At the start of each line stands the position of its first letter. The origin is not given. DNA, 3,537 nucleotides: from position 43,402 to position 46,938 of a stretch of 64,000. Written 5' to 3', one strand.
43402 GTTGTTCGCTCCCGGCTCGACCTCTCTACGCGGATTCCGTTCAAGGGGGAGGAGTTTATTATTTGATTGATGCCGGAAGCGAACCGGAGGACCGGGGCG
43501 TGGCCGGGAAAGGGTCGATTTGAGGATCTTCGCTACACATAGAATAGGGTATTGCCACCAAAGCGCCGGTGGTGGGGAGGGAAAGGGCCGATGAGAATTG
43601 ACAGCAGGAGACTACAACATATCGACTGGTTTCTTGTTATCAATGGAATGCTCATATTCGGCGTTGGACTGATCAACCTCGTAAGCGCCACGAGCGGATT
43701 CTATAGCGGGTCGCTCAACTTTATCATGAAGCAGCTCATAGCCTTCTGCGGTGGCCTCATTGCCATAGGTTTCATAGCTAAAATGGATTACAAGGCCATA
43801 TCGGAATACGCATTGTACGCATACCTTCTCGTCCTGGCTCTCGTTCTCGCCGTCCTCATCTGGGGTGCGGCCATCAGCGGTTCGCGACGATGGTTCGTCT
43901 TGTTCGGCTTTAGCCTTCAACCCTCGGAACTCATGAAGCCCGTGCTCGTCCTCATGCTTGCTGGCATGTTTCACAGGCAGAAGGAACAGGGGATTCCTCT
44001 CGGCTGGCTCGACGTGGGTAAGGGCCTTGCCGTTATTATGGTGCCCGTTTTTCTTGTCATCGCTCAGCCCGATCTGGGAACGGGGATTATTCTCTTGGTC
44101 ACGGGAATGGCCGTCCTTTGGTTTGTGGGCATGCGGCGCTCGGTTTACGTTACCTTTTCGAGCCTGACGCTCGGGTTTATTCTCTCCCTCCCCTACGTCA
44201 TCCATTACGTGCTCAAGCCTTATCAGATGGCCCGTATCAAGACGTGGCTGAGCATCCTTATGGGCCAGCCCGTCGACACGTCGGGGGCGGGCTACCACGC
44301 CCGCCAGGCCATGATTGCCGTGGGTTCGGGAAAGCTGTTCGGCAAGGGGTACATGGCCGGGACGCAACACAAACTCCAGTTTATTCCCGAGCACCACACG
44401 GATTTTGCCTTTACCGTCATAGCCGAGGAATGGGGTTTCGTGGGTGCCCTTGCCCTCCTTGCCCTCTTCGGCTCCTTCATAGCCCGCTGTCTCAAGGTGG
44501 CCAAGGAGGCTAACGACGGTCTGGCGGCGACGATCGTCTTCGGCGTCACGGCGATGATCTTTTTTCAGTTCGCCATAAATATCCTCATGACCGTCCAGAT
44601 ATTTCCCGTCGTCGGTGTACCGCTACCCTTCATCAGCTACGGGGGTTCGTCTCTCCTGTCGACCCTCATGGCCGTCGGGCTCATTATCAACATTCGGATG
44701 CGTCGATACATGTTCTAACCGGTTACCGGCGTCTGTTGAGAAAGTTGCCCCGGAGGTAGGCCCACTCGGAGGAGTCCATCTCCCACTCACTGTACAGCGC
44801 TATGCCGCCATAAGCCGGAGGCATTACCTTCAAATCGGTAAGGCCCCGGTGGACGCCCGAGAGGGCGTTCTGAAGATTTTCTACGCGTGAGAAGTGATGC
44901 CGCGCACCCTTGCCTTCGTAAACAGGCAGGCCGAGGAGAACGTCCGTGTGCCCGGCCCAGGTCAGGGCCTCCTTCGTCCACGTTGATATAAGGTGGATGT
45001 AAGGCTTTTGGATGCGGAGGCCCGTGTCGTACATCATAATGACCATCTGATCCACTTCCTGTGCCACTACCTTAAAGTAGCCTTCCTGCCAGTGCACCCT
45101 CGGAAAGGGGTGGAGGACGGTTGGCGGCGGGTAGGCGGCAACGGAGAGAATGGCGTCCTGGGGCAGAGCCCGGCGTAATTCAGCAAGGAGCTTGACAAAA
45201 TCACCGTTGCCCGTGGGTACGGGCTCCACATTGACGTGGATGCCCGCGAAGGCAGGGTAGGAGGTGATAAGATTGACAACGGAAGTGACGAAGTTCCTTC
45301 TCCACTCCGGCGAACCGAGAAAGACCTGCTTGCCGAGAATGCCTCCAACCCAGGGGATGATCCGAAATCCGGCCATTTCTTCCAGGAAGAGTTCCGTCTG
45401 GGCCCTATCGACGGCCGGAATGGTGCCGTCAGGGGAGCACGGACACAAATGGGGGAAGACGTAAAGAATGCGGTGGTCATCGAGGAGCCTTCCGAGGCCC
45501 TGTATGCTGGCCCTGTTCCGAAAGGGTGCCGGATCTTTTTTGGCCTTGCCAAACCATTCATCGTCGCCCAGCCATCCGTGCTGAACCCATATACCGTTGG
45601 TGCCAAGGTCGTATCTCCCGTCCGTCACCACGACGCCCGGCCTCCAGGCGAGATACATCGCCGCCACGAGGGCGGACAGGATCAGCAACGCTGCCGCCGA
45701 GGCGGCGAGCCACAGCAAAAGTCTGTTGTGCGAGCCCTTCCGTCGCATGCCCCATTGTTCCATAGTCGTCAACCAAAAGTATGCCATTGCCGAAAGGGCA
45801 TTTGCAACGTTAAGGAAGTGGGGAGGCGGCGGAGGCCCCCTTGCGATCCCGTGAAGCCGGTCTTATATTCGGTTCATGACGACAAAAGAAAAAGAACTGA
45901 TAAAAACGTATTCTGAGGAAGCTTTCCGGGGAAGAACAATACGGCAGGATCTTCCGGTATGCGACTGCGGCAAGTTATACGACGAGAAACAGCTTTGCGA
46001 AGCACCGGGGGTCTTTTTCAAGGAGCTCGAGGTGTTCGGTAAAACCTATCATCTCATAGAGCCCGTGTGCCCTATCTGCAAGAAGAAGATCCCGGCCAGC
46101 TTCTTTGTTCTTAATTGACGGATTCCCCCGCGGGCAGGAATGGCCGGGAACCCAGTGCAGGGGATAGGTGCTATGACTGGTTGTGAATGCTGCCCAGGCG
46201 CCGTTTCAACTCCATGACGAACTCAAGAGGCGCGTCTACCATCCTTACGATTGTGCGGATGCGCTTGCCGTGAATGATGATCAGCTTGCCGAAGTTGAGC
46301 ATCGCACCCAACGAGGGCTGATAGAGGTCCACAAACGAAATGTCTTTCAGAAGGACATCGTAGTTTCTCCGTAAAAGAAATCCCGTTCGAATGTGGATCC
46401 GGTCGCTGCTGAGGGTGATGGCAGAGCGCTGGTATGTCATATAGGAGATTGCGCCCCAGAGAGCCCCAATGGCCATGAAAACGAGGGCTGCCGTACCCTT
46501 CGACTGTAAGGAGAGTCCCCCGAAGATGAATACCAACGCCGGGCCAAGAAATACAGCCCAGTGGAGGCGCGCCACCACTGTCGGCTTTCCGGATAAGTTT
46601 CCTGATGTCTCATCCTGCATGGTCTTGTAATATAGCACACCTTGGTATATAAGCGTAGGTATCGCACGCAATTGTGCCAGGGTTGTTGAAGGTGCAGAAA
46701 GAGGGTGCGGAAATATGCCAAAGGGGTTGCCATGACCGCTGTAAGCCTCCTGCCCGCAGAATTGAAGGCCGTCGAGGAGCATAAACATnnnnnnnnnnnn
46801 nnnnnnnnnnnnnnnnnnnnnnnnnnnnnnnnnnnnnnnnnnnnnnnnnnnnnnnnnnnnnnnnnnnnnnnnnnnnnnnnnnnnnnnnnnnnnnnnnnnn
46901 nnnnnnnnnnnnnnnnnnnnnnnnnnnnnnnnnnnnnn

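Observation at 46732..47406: DUF4032-like repeats fused to a His15-less HPr domain (Crh-like regulator)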

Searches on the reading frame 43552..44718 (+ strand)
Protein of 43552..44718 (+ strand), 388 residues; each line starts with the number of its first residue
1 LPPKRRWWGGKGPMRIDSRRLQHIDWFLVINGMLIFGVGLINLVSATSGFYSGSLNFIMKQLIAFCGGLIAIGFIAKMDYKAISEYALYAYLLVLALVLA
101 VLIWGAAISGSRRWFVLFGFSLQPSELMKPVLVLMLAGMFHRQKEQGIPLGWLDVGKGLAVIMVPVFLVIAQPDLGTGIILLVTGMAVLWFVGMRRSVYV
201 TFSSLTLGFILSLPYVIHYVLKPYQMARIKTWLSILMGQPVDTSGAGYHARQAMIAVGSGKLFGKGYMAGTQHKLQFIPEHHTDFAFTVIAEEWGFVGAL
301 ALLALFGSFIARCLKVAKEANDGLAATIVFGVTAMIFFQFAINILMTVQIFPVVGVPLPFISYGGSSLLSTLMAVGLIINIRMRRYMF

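Call 9: search_protein_families(library=pfam, proteins=[window:43552-44718:+], max_evalue=0.01)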
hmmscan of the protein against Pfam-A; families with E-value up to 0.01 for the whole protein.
window:43552-44718:+ (388 aa): 1 family
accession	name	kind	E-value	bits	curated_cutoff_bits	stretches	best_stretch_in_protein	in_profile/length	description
PF01098.24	FTSW_RODA_SPOVE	-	5.7e-86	289.2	26.4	1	30-385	6-354/356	Cell cycle protein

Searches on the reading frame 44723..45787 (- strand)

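Call 9: search_protein_families(library=pfam, proteins=[window:44723-45787:-], max_evalue=0.01)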
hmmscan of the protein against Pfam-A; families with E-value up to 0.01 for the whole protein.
window:44723-45787:- (354 aa): 1 family
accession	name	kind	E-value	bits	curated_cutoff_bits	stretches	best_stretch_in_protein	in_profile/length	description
PF00704.34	Glyco_hydro_18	-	1.1e-06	29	29.6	1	140-258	64-186/317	Glycosyl hydrolases family 18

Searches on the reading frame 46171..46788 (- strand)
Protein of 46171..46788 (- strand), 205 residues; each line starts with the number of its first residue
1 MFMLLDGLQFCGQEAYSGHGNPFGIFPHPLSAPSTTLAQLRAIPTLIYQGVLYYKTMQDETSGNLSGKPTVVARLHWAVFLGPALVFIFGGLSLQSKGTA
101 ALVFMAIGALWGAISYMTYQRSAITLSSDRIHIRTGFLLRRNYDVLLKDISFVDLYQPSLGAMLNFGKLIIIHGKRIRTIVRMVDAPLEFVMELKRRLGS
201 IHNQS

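Call 9: search_protein_families(library=pfam, proteins=[window:46171-46788:-], max_evalue=0.01)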
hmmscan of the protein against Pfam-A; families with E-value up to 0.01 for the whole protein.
window:46171-46788:- (205 aa): 1 family
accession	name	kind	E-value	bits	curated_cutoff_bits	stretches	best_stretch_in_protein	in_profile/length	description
PF03703.20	bPH_2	-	1.8e-07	31.8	22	1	119-188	1-68/78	Bacterial PH domain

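Call 60: search_protein_families(library=padloc, proteins=[window:46171-46788:-], max_evalue=0.01)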
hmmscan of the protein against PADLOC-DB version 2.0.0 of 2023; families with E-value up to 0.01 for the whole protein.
window:46171-46788:- (205 aa): 0 families
